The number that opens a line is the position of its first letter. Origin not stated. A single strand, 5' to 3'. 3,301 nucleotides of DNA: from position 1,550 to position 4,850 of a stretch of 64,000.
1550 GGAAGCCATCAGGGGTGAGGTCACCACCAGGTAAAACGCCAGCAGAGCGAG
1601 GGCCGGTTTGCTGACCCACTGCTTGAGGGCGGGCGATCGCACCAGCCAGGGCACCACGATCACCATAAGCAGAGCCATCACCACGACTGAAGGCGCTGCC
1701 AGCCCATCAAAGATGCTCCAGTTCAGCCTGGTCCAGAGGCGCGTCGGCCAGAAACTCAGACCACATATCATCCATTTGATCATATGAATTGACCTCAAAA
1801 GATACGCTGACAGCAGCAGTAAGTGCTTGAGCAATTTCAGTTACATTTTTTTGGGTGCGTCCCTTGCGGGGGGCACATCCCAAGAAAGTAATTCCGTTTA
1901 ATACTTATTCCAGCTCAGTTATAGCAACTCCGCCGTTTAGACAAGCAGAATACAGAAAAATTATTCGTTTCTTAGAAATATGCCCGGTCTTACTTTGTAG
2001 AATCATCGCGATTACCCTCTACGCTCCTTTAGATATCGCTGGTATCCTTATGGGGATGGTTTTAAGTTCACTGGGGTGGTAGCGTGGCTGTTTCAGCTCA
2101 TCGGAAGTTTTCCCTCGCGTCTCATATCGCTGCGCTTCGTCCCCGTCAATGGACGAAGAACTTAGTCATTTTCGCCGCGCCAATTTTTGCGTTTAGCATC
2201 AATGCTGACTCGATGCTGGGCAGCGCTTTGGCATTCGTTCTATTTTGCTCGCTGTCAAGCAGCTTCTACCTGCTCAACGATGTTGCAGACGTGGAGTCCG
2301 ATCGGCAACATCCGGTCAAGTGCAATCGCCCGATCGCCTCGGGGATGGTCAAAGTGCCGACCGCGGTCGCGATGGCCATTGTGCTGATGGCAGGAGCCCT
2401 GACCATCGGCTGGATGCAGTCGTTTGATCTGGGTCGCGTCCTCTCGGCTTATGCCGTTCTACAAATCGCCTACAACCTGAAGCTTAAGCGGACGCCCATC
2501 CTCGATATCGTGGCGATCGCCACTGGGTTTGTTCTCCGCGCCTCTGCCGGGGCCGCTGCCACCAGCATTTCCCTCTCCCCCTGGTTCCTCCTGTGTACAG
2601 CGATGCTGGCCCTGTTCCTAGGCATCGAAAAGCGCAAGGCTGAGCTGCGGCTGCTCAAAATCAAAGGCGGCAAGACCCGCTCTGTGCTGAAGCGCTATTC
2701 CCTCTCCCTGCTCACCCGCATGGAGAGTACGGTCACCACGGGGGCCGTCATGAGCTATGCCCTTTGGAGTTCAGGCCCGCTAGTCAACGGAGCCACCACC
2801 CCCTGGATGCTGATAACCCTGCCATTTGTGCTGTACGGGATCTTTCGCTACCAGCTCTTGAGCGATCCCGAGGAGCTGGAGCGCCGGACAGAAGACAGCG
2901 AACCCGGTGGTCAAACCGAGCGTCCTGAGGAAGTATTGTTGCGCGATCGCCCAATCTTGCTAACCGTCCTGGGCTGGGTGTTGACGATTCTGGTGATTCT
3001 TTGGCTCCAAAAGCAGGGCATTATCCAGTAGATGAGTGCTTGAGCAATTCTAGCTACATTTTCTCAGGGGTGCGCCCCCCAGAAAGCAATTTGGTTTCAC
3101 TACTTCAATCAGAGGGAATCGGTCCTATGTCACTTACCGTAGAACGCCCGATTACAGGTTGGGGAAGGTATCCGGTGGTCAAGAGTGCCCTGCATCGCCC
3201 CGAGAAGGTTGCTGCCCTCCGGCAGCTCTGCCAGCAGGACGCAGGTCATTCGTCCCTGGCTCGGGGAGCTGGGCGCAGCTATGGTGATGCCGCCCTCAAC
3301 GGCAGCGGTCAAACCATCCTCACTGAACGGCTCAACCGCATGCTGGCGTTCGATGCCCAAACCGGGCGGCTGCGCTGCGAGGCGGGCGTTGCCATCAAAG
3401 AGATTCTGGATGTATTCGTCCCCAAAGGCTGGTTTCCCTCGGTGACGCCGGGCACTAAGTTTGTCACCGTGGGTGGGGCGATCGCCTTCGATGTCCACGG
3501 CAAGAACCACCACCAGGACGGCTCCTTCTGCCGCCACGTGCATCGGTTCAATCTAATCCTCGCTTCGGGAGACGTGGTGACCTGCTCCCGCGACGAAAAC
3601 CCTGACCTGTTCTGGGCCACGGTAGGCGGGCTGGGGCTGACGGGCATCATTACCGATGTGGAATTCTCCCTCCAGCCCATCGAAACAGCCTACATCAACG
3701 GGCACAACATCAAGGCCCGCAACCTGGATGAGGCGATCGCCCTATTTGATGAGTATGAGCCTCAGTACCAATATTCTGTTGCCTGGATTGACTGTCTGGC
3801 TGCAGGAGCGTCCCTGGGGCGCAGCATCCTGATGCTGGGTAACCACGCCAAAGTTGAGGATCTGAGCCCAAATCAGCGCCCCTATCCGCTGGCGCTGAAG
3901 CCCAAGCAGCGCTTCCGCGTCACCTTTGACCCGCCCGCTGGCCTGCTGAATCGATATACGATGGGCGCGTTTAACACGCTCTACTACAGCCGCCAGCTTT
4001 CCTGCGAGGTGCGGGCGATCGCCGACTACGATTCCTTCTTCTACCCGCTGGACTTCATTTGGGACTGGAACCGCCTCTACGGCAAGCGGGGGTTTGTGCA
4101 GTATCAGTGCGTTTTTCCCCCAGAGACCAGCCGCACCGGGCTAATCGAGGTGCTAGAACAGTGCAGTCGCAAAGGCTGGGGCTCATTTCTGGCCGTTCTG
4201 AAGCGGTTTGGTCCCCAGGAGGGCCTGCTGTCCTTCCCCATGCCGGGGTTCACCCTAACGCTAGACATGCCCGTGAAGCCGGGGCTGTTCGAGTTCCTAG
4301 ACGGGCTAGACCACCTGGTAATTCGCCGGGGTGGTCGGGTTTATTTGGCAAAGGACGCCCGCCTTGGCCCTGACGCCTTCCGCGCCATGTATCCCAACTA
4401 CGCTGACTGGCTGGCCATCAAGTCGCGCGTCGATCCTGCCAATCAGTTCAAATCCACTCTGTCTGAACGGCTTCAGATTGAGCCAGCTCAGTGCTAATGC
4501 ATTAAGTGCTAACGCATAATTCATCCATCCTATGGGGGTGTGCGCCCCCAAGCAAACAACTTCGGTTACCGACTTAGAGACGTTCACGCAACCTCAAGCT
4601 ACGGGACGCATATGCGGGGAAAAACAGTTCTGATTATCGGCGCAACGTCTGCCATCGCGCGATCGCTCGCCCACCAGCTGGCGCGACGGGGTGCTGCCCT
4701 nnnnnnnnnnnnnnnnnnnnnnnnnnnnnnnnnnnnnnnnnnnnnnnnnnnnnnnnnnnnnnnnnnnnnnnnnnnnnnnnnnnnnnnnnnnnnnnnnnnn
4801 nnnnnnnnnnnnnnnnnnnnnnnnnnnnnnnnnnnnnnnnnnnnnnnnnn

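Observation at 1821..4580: R2 hairpin repeat at three of the four gene junctions of the DPA-like cluster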

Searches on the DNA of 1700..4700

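Call 75: search_rna_families(source=window, start=1700, end=4700, threshold=evalue, max_evalue=1)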
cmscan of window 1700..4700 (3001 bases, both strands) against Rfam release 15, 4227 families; matches with E-value up to 1: 1.
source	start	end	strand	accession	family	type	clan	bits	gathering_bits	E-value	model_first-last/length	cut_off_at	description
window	2627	2672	+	RF01696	Chlorobi-1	Gene; sRNA;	-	16.9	50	0.33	1-67/67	no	Chlorobi-1 RNA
